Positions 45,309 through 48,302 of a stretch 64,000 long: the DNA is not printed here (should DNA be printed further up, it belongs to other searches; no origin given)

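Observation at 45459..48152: Full-length formate-dehydrogenase-like subunit with all three catalytic residues substituted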

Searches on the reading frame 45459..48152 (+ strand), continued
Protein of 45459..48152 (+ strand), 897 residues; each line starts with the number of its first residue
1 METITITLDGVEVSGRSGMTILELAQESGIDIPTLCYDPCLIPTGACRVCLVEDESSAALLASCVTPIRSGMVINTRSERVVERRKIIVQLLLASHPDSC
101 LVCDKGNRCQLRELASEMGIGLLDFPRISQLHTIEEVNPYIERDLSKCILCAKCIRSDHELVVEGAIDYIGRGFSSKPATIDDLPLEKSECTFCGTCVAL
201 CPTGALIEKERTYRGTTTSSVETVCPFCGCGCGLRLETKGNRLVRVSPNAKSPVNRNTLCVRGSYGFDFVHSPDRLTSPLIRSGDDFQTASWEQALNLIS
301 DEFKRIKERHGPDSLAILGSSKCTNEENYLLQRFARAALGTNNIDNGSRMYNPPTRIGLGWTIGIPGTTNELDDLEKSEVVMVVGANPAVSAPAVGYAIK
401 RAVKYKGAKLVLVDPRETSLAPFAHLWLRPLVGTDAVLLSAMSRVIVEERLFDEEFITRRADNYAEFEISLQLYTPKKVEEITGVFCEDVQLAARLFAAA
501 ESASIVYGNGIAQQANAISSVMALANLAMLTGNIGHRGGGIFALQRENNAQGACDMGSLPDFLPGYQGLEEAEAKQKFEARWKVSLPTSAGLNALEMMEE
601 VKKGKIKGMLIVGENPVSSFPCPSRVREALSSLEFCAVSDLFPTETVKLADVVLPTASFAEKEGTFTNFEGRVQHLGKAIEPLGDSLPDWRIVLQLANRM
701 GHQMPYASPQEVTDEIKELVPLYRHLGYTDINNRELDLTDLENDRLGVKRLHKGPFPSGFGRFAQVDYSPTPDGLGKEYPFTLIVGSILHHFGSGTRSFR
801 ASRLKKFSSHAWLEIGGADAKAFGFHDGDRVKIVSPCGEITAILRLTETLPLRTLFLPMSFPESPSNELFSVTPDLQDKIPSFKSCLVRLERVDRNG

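Call 9: find_homologous_proteins(query=window:45459-48152:+)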
Query window:45459-48152:+ (897 aa): 5708 proteins with E <= 0.001 among 8000 candidates; the best 120 are listed.
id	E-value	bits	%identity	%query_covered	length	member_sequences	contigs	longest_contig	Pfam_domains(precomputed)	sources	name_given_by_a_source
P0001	0.0e+0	2059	100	100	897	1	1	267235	PF13510.12,PF10588.15,PF00384.28,PF00037.33,PF01568.28,PF12838.13,PF22117.3,PF04879.22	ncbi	-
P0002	0.0e+0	1810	87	100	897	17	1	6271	PF13510.12,PF10588.15,PF00384.28,PF00037.33,PF01568.28,PF12838.13,PF22117.3,PF04879.22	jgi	-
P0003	0.0e+0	1778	86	100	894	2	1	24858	PF13510.12,PF10588.15,PF00384.28,PF00037.33,PF01568.28,PF12838.13,PF22117.3,PF04879.22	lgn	-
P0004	0.0e+0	1773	85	100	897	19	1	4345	PF13510.12,PF10588.15,PF00384.28,PF00037.33,PF01568.28,PF12838.13,PF22117.3,PF04879.22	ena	-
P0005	0.0e+0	1731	83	100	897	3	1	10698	PF13510.12,PF10588.15,PF00384.28,PF00037.33,PF01568.28,PF12838.13,PF22117.3,PF04879.22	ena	-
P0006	0.0e+0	1729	83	100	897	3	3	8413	PF13510.12,PF10588.15,PF00384.28,PF00037.33,PF01568.28,PF12838.13,PF22117.3,PF04879.22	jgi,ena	-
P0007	0.0e+0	1670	80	100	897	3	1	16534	PF13510.12,PF10588.15,PF00384.28,PF00037.33,PF01568.28,PF12838.13,PF22117.3,PF04879.22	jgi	jgi:formate dehydrogenase alpha subunit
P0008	0.0e+0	1634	78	100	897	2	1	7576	PF13510.12,PF10588.15,PF00384.28,PF00037.33,PF01568.28,PF12838.13,PF22117.3,PF04879.22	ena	-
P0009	0.0e+0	1631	78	100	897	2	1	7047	PF13510.12,PF10588.15,PF00384.28,PF00037.33,PF01568.28,PF12838.13,PF22117.3,PF04879.22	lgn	-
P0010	0.0e+0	1610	78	100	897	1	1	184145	PF13510.12,PF10588.15,PF00384.28,PF00037.33,PF01568.28,PF12838.13,PF22117.3,PF04879.22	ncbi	ncbi:formate dehydrogenase subunit alpha [Chloroflexota bacterium]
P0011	0.0e+0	1601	75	100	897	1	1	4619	PF13510.12,PF10588.15,PF00384.28,PF01568.28,PF12838.13,PF22117.3,PF04879.22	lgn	-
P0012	0.0e+0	1593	75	100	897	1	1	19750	PF13510.12,PF10588.15,PF00384.28,PF01568.28,PF12838.13,PF22117.3,PF04879.22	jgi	-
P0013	0.0e+0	1591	75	100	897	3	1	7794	PF13510.12,PF10588.15,PF00384.28,PF01568.28,PF12838.13,PF22117.3,PF04879.22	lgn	-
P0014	0.0e+0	1575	76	100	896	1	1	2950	PF13510.12,PF10588.15,PF00384.28,PF01568.28,PF12838.13,PF22117.3,PF04879.22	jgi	-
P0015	0.0e+0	1561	74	100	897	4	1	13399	PF13510.12,PF10588.15,PF00384.28,PF00037.33,PF01568.28,PF12838.13,PF22117.3,PF04879.22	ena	-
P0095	0.0e+0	1393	67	100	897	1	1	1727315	PF13510.12,PF10588.15,PF00384.28,PF00037.33,PF01568.28,PF12838.13,PF22117.3,PF04879.22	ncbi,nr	ncbi:MAG: formate dehydrogenase subunit alpha [Dehalococcoidales bacterium]|nr:MAG: formate dehydrog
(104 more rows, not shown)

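Call 18: search_protein_representatives(protein=window:45459-48152:+)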
Query: 897 residues. Proteins with E-value up to 0.001 (for the whole library): 41411; up to 1e-10: 19717; up to 1e-30: 4840. The best 150 are listed.
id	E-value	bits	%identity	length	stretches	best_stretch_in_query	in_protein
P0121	0.0e+00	1285.3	63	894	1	1-894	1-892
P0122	4.2e-298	1007.6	50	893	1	1-893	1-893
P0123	2.6e-285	965.3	40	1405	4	4-706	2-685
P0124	1.4e-254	863.7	50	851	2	1-732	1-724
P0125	1.0e-253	860.8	48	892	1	4-893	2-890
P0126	5.6e-245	831.9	46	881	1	2-893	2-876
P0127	2.7e-243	826.3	44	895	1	1-892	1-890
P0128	1.7e-238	810.4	44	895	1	1-892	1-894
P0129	2.0e-238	810.2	45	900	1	1-892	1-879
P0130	6.2e-227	772.2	43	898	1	1-872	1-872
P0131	3.2e-225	766.5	59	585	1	2-586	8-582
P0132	3.6e-221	753.1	42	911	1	5-894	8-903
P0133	3.9e-219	746.4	40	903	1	4-888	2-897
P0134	3.3e-217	740.0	48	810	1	2-731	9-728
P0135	7.4e-209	712.4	42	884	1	1-871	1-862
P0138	4.0e-200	683.5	40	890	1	1-892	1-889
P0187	4.1e-170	584.2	42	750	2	98-729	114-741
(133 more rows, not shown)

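Call 22: find_encoding_contigs(protein=P0095, flank=10000, max_places=2)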
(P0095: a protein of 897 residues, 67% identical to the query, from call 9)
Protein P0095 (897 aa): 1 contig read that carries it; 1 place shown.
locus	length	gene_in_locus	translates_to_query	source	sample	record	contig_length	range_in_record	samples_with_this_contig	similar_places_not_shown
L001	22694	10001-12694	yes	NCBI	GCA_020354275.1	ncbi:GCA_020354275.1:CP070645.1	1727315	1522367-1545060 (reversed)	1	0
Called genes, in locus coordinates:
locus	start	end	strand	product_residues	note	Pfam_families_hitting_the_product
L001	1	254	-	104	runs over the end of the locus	PF12802:MarR_2 (weak), PF08279:HTH_11 (faint), PF13412:HTH_24 (weak)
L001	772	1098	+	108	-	-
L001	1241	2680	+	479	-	PF07690:MFS_1, PF12832:MFS_1_like, PF07690:MFS_1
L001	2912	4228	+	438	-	PF13353:Fer4_12 (weak), PF04055:Radical_SAM, PF12544:LAM_C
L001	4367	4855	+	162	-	-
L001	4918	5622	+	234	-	PF02585:PIG-L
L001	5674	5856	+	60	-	-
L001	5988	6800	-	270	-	PF00378:ECH_1, PF16113:ECH_2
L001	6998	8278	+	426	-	PF01590:GAF, PF13185:GAF_2, PF13492:GAF_3, PF07730:HisKA_3, PF02518:HATPase_c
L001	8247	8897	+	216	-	PF00072:Response_reg, PF00196:GerE, PF08281:Sigma70_r4_2 (weak)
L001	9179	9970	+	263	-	PF00072:Response_reg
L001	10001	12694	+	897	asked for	PF13510:Fer2_4, PF10588:NADH-G_4Fe-4S_3, PF22117:Fer4_Nqo3, PF12838:Fer4_7 (weak), PF00037:Fer4 (weak), PF04879:Molybdop_Fe4S4, PF00384:Molybdopterin, PF01568:Molydop_binding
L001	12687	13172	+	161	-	PF01257:2Fe-2S_thioredx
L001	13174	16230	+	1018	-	PF01257:2Fe-2S_thioredx (weak), PF01512:Complex1_51K, PF10531:SLBB (weak), PF10589:NADH_4Fe-4S, PF14691:Fer4_20, PF07992:Pyr_redox_2, PF13450:NAD_binding_8 (weak), PF13738:Pyr_redox_3, +4 more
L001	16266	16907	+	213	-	PF12225:DUF5981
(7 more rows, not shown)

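Call 38: find_related_loci(query=A1, collection=genome_contigs, flank=10000)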
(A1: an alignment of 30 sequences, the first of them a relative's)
Query A1 (897 aa) in genome_contigs; peptide patterns used: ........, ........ (x = any residue, [..] = any of these).
599 stretches matched a pattern (row limit reached: there are more); 563 encode a relative of the query (tblastn E <= 1e-3); the best 80 are kept; 80 distinct loci.
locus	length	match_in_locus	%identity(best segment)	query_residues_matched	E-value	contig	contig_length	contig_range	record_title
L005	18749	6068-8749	68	1-894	0e+0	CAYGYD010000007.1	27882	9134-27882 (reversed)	MAG TPA_asm: uncultured Dehalococcoidales bacterium isolate ERP119294_co4_27 genome assembly, contig: NODE_1405_length_2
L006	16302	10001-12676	67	1-893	0e+0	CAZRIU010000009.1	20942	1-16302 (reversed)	MAG TPA_asm: uncultured Dehalococcoidales bacterium isolate SRP239594_co1_75 genome assembly, contig: NODE_935_length_20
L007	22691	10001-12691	67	1-897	0e+0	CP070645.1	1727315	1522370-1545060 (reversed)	MAG: Dehalococcoidales bacterium isolate bin896 chromosome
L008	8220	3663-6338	66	1-893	0e+0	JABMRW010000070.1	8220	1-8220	MAG: Deltaproteobacteria bacterium isolate bin.571 k141_3794904, whole genome shotgun sequence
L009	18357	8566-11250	66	1-897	0e+0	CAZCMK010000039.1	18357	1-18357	MAG TPA_asm: uncultured Dehalococcoidales bacterium isolate binchicken_co100_421 genome assembly, contig: NODE_4700_leng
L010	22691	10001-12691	66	1-897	0e+0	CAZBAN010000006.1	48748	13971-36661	MAG TPA_asm: uncultured Dehalococcoidales bacterium isolate binchicken_co89_590 genome assembly, contig: NODE_891_length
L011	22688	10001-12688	63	1-897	0e+0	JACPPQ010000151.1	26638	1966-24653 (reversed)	MAG: Chloroflexi bacterium isolate NC_groundwater_631_Ag_B-0.1um_52_39 B_1_S1_Biohub_coassembly_k141_4954509, whole geno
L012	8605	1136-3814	65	1-894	0e+0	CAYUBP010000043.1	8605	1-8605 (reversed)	MAG TPA_asm: uncultured Dehalococcoidales bacterium isolate binchicken_co43_161 genome assembly, contig: NODE_14577_leng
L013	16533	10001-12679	65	1-894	0e+0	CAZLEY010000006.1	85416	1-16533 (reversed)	MAG TPA_asm: uncultured Dehalococcoidaceae bacterium isolate binchicken_co228_510 genome assembly, contig: NODE_202_leng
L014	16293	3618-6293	63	1-892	0e+0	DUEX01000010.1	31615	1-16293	MAG TPA_asm: Dehalococcoidia bacterium isolate W265 Contig10, whole genome shotgun sequence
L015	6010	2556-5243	62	1-897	0e+0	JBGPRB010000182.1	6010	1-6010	MAG: Dehalococcoidia bacterium isolate OBJ1_062018_150_19 k141_281716_length_6010_cov_27.0000, whole genome shotgun sequ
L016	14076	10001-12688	61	1-897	0e+0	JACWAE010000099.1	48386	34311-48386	MAG: Dehalococcoidia bacterium isolate B_CHL_03 k141_164571, whole genome shotgun sequence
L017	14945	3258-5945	62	1-897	0e+0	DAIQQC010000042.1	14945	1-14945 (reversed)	MAG TPA_asm: Dehalococcoidales bacterium isolate CTOTU25594 NODE_1540_length_14945_cov_10.038348, whole genome shotgun s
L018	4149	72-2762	62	1-897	0e+0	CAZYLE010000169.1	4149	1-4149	MAG TPA_asm: uncultured Dehalococcoidales bacterium isolate binchicken_co327_64 genome assembly, contig: NODE_17593_leng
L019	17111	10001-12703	62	1-897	0e+0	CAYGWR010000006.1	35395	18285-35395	MAG TPA_asm: uncultured Dehalococcoidia bacterium isolate ERP119294_co1_277 genome assembly, contig: NODE_1292_length_35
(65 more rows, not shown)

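Call 49: list_cluster_members(proteins=[P0001, P0121, P0124])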
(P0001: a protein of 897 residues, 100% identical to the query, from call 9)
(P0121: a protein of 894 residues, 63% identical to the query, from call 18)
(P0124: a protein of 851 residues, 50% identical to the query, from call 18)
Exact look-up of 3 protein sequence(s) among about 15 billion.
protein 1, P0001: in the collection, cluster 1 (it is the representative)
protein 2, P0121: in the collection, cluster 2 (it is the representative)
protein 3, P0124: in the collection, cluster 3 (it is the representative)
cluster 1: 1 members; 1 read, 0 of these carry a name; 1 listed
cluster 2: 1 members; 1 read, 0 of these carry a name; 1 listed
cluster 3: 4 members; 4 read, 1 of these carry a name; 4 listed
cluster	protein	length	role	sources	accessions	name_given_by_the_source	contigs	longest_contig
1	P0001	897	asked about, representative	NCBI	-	-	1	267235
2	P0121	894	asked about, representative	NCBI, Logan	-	-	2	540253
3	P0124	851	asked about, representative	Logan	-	-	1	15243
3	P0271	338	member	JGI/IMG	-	predicted molibdopterin-dependent oxidoreductase YjgC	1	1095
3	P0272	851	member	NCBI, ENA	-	-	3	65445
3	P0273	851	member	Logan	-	-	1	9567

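Call 50: predict_structure(alignment_id=A1)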
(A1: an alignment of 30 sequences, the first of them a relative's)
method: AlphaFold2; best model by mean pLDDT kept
length: 897 residues; sequences in the alignment: 30
mean_pLDDT: 59.2   pTM: 0.41
mean pLDDT of the five models: 59.2, 59.2, 56.0, 55.6, 51.8
residues with pLDDT >= 90: 89; 70-90: 272; 50-70: 183; < 50: 353
segments of 3 or more residues with pLDDT < 50: 36-48, 91-113, 119-219, 223-234, 236-248, 252-271, 347-369, 390-392, 510-518, 545-571, 667-674, 719-775, 787-809, 873-883
pLDDT, mean of each block of 10 residues (from residue 1): 78 81 78 52 40 76 70 82 60 39 33 47 27 25 22 22 25 27 27 23 23 35 41 45 43 41 38 71 90 95 96 86 69 84 60 24 32 75 71 58 84 74 85 78 90 70 74 87 89 90 72 44 72 63 40 28 35 61 66 71 91 67 73 92 81 78 50 46 72 91 81 61 28 29 26 23 26 57 61 40 37 80 85 84 74 73 62 45 69 67
secondary structure, 60 per line:
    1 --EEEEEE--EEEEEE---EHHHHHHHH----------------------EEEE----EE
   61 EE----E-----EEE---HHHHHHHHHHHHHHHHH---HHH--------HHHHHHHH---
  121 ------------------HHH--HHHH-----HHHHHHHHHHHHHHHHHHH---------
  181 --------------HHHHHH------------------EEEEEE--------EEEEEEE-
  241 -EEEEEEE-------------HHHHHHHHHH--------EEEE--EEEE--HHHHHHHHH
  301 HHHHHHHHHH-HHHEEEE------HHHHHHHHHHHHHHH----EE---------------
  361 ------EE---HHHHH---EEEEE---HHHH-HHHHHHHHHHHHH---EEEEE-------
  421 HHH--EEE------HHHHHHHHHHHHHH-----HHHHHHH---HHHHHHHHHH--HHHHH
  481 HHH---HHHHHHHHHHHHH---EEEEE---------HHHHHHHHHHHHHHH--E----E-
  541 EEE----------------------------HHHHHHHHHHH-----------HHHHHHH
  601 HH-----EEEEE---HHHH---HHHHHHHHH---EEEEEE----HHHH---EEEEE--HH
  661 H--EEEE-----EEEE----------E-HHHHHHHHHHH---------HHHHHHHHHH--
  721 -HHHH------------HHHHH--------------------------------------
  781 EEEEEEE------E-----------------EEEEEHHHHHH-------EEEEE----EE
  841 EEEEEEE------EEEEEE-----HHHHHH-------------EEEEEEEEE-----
elements in order (helices of 4 or more, strands of 3 or more residues): E3-8 E11-16 H21-28 E51-54 E59-62 E73-75 H79-95 H110-117 H144-147 H153-171 H195-200 E219-224 E233-239 E242-248 H262-271 E280-283 E286-289 H292-310 E315-318 H325-339 H372-376 E380-384 H388-391 H393-405 E409-413 E426-428 H435-448 H454-460 H464-473 H476-483 H487-499 E503-507 H517-531 E541-543 H572-582 H594-602 E608-612 H616-619 H623-631 E635-640 H645-648 E652-656 E664-667 E673-676 H689-699 H709-718 H722-725 H738-742 E781-787 E812-816 H817-822 E830-834 E839-847 E854-859 H865-870 E884-892

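Call 52: find_homologous_proteins(query=A2)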
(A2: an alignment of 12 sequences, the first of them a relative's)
Query A2 (12 sequences) (893 aa, profile of the alignment): 6037 proteins with E <= 0.001 among 8000 candidates; the best 120 are listed.
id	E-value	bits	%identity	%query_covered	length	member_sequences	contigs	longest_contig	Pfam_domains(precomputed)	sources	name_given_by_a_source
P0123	0.0e+0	1402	40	96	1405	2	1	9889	PF14697.12,PF10588.15,PF00384.28,PF12837.13,PF13484.12,PF12838.13,PF22117.3,PF13510.12,PF22151.3,PF00037.33,PF01568.28,PF25160.2,PF13237.12,PF04879.22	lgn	-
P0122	0.0e+0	1369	100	100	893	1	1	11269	PF13510.12,PF10588.15,PF00384.28,PF00037.33,PF01568.28,PF12838.13,PF22117.3,PF04879.22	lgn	-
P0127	0.0e+0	1339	44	100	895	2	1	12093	PF13510.12,PF10588.15,PF00384.28,PF00037.33,PF01568.28,PF12838.13,PF22117.3,PF04879.22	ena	-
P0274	0.0e+0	1312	82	100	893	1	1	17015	PF14697.12,PF13510.12,PF10588.15,PF00384.28,PF00037.33,PF01568.28,PF12838.13,PF22117.3,PF04879.22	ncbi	ncbi:MAG: formate dehydrogenase subunit alpha [bacterium]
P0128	0.0e+0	1311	43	100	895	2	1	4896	PF13510.12,PF10588.15,PF00384.28,PF00037.33,PF01568.28,PF12838.13,PF22117.3,PF04879.22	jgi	-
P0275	0.0e+0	1301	54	100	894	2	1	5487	PF13510.12,PF10588.15,PF00384.28,PF01568.28,PF12838.13,PF22117.3,PF04879.22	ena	-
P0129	0.0e+0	1300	43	100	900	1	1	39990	PF13510.12,PF10588.15,PF00384.28,PF01568.28,PF12838.13,PF22117.3,PF04879.22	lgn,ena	-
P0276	0.0e+0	1299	53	100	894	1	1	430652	PF13510.12,PF10588.15,PF00384.28,PF00037.33,PF01568.28,PF12838.13,PF22117.3,PF04879.22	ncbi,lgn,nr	ncbi:MAG TPA: formate dehydrogenase subunit alpha [Dehalococcoidia bacterium]|nr:formate dehydrogena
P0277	0.0e+0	1298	43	100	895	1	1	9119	PF13510.12,PF10588.15,PF00384.28,PF00111.33,PF01568.28,PF12838.13,PF22117.3,PF04879.22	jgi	jgi:formate dehydrogenase alpha subunit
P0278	0.0e+0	1286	43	100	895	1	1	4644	PF13510.12,PF10588.15,PF00384.28,PF01568.28,PF12838.13,PF22117.3,PF04879.22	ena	-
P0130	0.0e+0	1286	44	96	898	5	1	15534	PF14697.12,PF13510.12,PF10588.15,PF00384.28,PF00037.33,PF01568.28,PF12838.13,PF22117.3,PF04879.22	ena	-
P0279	0.0e+0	1284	43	100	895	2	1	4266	PF13510.12,PF10588.15,PF00384.28,PF00037.33,PF01568.28,PF12838.13,PF22117.3,PF04879.22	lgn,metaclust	metaclust:\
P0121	0.0e+0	1283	53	100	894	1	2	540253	PF13510.12,PF10588.15,PF00384.28,PF01568.28,PF12838.13,PF22117.3,PF04879.22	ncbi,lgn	-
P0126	0.0e+0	1281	43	100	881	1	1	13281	PF13510.12,PF10588.15,PF00384.28,PF00111.33,PF00037.33,PF01568.28,PF12838.13,PF22117.3,PF04879.22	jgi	jgi:predicted molibdopterin-dependent oxidoreductase YjgC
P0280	0.0e+0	1280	43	100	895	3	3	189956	PF13510.12,PF10588.15,PF00384.28,PF00111.33,PF00037.33,PF01568.28,PF22117.3,PF04879.22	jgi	jgi:formate dehydrogenase alpha subunit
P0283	0.0e+0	1274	70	100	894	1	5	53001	PF14697.12,PF13510.12,PF10588.15,PF00384.28,PF00037.33,PF01568.28,PF12838.13,PF22117.3,PF04879.22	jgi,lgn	-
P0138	0.0e+0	1270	37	100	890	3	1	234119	PF14697.12,PF13510.12,PF10588.15,PF00384.28,PF00037.33,PF01568.28,PF12838.13,PF22117.3,PF04879.22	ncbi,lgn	ncbi:MAG: molybdopterin-dependent oxidoreductase [Pseudomonadota bacterium]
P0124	0.0e+0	1262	45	100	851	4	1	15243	PF13510.12,PF10588.15,PF00384.28,PF00037.33,PF01568.28,PF12838.13,PF22117.3,PF04879.22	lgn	-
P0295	0.0e+0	1257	47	100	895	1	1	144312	PF13510.12,PF10588.15,PF00384.28,PF00037.33,PF01568.28,PF12838.13,PF22117.3,PF04879.22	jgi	-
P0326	0.0e+0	1248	47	96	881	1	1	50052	PF13510.12,PF10588.15,PF00384.28,PF00037.33,PF01568.28,PF12838.13,PF22117.3,PF04879.22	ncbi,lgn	ncbi:MAG: molybdopterin-dependent oxidoreductase [Syntrophobacteraceae bacterium]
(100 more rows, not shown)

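Call 53: find_encoding_contigs(protein=P0326, flank=8000, max_places=1)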
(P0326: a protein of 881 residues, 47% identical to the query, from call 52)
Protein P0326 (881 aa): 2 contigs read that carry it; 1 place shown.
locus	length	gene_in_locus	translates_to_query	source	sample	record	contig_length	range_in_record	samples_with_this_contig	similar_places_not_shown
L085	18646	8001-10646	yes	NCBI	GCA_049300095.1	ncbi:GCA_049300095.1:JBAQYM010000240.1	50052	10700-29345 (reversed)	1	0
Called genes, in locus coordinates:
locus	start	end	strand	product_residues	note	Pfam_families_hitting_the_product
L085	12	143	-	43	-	-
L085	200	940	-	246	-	PF00590:TP_methylase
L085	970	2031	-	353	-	PF11760:CbiG_N, PF01890:CbiG_C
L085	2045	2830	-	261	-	PF00590:TP_methylase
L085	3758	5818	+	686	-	PF14691:Fer4_20, PF00890:FAD_binding_2 (weak), PF01266:DAO (weak), PF07992:Pyr_redox_2, PF12831:FAD_oxidored (weak), PF13450:NAD_binding_8, PF13738:Pyr_redox_3 (weak), PF02662:FlpD, +4 more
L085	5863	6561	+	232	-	PF12225:DUF5981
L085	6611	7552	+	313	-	PF02219:MTHFR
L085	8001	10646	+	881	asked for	PF13510:Fer2_4, PF10588:NADH-G_4Fe-4S_3, PF22117:Fer4_Nqo3, PF12838:Fer4_7, PF00037:Fer4 (weak), PF04879:Molybdop_Fe4S4, PF00384:Molybdopterin, PF01568:Molydop_binding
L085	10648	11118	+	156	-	PF01257:2Fe-2S_thioredx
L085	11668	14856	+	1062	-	PF01257:2Fe-2S_thioredx (weak), PF01512:Complex1_51K, PF10531:SLBB (weak), PF10589:NADH_4Fe-4S, PF14691:Fer4_20, PF07992:Pyr_redox_2, PF13450:NAD_binding_8, PF13738:Pyr_redox_3 (weak), +1 more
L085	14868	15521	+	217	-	PF12225:DUF5981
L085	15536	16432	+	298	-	PF02219:MTHFR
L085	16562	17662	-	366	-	-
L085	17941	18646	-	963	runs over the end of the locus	-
